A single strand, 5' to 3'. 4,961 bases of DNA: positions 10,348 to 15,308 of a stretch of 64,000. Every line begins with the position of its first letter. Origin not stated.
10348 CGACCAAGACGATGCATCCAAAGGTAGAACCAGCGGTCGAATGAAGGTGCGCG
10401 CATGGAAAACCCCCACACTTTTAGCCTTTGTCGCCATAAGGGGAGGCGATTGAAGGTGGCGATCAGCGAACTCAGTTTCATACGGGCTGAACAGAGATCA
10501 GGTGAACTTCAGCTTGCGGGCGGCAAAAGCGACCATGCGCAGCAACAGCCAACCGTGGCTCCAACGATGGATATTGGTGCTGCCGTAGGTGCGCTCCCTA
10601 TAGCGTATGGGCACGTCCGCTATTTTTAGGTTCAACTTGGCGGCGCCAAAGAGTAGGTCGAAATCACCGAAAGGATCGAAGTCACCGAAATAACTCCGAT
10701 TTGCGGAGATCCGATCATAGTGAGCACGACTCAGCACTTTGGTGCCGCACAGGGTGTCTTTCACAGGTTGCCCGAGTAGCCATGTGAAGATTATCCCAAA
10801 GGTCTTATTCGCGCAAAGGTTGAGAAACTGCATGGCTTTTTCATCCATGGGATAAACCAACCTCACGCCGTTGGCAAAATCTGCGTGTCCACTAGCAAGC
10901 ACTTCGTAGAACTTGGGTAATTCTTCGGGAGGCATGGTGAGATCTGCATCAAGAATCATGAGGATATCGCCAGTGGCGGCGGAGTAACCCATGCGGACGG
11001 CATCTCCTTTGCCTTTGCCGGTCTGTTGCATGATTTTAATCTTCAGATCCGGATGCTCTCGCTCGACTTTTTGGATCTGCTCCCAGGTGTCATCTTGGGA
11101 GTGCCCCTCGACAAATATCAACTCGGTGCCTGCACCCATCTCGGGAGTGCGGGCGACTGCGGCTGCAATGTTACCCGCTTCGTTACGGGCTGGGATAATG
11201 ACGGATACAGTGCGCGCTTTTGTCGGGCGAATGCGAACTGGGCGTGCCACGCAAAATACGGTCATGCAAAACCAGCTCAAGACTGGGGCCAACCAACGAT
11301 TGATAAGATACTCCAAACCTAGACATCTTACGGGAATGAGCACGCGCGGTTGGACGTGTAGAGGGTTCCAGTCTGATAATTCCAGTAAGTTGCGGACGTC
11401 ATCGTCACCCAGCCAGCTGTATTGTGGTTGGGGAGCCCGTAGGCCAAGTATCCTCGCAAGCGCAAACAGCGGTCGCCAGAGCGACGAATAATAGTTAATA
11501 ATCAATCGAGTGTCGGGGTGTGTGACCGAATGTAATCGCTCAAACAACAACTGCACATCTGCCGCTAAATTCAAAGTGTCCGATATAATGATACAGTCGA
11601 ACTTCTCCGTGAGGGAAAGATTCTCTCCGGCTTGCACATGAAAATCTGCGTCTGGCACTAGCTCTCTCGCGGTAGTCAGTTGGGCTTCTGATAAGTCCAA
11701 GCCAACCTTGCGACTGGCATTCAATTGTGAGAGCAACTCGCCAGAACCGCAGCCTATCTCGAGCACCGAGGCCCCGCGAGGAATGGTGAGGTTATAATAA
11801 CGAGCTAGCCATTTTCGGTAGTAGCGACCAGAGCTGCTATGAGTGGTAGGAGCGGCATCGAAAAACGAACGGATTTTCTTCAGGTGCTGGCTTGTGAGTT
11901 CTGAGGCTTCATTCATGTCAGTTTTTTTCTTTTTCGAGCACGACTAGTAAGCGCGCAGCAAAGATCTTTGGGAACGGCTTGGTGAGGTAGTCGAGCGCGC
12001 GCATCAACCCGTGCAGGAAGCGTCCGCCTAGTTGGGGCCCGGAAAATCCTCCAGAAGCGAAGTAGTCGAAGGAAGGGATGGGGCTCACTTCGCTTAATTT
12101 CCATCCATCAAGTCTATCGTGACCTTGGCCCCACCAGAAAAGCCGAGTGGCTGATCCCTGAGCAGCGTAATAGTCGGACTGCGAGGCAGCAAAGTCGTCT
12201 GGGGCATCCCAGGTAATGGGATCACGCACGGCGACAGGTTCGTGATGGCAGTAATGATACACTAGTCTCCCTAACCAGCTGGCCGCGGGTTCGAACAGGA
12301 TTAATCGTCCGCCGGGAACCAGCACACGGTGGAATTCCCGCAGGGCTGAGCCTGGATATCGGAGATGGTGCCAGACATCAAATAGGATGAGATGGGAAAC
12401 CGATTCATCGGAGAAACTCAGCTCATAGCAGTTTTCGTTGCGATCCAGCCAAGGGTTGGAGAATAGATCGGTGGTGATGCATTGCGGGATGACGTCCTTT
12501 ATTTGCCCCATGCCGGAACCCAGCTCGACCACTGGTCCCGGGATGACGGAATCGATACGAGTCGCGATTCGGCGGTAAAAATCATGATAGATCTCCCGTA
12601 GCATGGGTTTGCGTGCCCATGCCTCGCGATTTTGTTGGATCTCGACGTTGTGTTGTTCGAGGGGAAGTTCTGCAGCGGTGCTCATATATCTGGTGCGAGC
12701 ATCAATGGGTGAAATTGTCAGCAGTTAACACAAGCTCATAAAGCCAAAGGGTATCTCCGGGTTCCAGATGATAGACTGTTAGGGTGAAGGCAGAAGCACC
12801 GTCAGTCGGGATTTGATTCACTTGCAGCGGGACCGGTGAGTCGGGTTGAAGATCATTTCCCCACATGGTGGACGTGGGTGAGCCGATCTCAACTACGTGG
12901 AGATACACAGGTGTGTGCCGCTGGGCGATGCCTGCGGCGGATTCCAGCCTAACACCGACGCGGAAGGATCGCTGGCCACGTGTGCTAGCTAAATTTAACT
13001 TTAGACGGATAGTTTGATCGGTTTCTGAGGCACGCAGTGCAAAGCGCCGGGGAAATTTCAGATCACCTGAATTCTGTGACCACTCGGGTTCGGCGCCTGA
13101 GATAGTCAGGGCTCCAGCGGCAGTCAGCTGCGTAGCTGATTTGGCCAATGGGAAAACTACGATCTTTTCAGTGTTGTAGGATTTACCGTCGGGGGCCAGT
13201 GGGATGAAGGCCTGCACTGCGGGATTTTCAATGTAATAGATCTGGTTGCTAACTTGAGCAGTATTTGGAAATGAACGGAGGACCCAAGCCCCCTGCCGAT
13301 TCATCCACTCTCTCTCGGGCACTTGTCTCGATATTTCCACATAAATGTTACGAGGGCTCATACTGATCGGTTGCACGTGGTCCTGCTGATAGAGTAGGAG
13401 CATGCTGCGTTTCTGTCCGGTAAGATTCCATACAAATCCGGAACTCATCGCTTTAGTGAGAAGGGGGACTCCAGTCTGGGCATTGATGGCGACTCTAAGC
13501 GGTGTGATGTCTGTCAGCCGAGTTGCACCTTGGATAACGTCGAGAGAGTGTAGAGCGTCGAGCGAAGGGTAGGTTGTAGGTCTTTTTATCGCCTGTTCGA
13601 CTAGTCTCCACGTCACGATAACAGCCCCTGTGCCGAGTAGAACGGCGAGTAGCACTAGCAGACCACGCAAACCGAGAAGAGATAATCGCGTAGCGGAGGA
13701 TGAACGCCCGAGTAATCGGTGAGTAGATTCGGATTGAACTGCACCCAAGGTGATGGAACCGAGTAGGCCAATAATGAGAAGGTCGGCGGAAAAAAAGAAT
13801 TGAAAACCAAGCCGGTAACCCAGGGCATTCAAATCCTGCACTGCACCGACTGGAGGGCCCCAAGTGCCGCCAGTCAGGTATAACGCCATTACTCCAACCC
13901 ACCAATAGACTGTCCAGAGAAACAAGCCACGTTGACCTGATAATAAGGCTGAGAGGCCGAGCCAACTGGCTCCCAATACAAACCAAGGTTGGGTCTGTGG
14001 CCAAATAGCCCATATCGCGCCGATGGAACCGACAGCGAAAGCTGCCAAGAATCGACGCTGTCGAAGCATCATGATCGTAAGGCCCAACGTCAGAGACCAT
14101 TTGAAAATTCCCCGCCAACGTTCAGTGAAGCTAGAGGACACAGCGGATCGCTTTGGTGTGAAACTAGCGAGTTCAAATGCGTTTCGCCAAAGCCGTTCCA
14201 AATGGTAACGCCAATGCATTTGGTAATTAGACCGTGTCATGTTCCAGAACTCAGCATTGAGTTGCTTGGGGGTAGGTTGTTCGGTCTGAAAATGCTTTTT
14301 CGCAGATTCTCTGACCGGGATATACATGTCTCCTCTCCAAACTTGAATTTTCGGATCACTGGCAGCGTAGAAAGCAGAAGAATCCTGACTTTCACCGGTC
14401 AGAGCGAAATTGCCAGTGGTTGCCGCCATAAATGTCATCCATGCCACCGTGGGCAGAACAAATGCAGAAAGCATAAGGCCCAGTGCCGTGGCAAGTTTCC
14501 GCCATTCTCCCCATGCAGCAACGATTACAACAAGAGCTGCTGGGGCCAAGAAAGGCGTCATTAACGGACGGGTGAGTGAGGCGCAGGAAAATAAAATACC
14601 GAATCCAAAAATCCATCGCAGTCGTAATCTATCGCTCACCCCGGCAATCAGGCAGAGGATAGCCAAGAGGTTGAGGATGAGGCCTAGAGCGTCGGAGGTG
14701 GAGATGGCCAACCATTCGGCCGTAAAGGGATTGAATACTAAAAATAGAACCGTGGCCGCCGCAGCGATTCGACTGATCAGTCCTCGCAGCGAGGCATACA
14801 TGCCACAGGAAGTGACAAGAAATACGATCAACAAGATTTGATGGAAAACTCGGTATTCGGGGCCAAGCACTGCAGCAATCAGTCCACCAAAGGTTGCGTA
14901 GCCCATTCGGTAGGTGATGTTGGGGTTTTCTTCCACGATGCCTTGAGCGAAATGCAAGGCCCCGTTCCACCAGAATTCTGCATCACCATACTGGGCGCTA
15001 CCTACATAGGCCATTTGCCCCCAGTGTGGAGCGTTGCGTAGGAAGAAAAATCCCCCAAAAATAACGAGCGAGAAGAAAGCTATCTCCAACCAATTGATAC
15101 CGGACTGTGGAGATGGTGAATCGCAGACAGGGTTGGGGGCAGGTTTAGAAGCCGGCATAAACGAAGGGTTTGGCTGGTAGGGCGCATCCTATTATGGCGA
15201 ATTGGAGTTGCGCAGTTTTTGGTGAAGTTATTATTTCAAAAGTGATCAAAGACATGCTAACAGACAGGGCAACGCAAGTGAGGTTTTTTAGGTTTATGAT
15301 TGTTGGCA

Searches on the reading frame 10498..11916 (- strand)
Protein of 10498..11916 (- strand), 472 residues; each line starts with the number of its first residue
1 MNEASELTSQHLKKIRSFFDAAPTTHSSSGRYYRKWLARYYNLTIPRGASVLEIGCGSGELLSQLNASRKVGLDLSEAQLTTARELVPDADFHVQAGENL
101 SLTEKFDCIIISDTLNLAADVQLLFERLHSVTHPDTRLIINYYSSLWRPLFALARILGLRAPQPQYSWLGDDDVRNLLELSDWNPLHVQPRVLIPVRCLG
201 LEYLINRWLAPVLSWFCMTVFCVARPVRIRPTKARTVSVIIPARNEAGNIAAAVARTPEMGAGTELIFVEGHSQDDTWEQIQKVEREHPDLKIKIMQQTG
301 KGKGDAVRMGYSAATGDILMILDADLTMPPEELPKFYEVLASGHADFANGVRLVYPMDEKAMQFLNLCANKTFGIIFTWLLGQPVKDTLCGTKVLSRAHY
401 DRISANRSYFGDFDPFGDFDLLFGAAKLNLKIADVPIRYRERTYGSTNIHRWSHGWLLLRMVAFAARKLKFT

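Call 13: search_protein_families(library=pfam, proteins=[window:10498-11916:-], max_evalue=0.001)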
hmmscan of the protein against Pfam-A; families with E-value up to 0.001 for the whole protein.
window:10498-11916:- (472 aa): 11 families
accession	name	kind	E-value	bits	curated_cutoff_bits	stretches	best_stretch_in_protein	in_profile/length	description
PF00535.33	Glycos_transf_2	-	1.1e-22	81.2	23.3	1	238-365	1-128/168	Glycosyl transferase family 2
PF13847.12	Methyltransf_31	-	3.9e-14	53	27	1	48-144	4-113/145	Methyltransferase domain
PF08241.18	Methyltransf_11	-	1.1e-11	45.6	21.2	1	52-140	1-95/95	Methyltransferase domain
PF13649.12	Methyltransf_25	-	1.7e-11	45.1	27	1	51-134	1-95/97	Methyltransferase domain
PF13489.12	Methyltransf_23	-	1.5e-10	41.5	27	1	31-184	7-160/164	Methyltransferase domain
PF08242.18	Methyltransf_12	-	4.2e-10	40.7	30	1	52-138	1-98/98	Methyltransferase domain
PF13641.12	Glyco_tranf_2_3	-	1.5e-08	35.4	27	1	237-352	3-123/230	Glycosyltransferase like family 2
PF10111.15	Glyco_tranf_2_2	-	8.5e-07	29.2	27.3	1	238-356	1-122/276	Glycosyltransferase like family 2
PF07021.18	MetW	-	0.00015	21.9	21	1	44-124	10-94/193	Methionine biosynthesis protein MetW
PF02353.26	CMAS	-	0.00032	20.6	27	1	37-110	52-132/273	Mycolic acid cyclopropane synthetase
PF05401.17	NodS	-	0.00039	20.8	24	1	38-139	32-143/201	Nodulation protein S (NodS)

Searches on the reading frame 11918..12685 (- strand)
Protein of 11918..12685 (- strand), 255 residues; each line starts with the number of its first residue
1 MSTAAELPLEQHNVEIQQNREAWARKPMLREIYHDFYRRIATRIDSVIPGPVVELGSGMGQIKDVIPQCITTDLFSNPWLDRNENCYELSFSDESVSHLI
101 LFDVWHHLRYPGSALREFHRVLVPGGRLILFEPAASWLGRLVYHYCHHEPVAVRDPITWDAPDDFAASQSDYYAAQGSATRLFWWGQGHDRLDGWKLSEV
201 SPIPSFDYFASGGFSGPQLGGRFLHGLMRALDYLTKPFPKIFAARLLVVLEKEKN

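Call 13: search_protein_families(library=pfam, proteins=[window:11918-12685:-], max_evalue=0.001)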
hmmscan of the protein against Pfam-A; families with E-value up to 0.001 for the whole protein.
window:11918-12685:- (255 aa): 3 families
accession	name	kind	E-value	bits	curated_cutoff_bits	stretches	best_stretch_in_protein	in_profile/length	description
PF08241.18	Methyltransf_11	-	8e-09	36.5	21.2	1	83-130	48-95/95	Methyltransferase domain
PF13489.12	Methyltransf_23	-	2.1e-05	24.7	27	1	35-144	11-124/164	Methyltransferase domain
PF13649.12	Methyltransf_25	-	0.00044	21.3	27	0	84-126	53-97/97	Methyltransferase domain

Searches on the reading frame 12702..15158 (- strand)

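Call 13: search_protein_families(library=pfam, proteins=[window:12702-15158:-], max_evalue=0.001)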
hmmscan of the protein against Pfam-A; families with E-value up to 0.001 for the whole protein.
window:12702-15158:- (818 aa): 1 family
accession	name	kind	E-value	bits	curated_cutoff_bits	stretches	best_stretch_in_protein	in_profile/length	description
PF13231.12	PMT_2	-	5.7e-08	33.6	26.1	1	93-240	12-160/160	Dolichyl-phosphate-mannose-protein mannosyltransferase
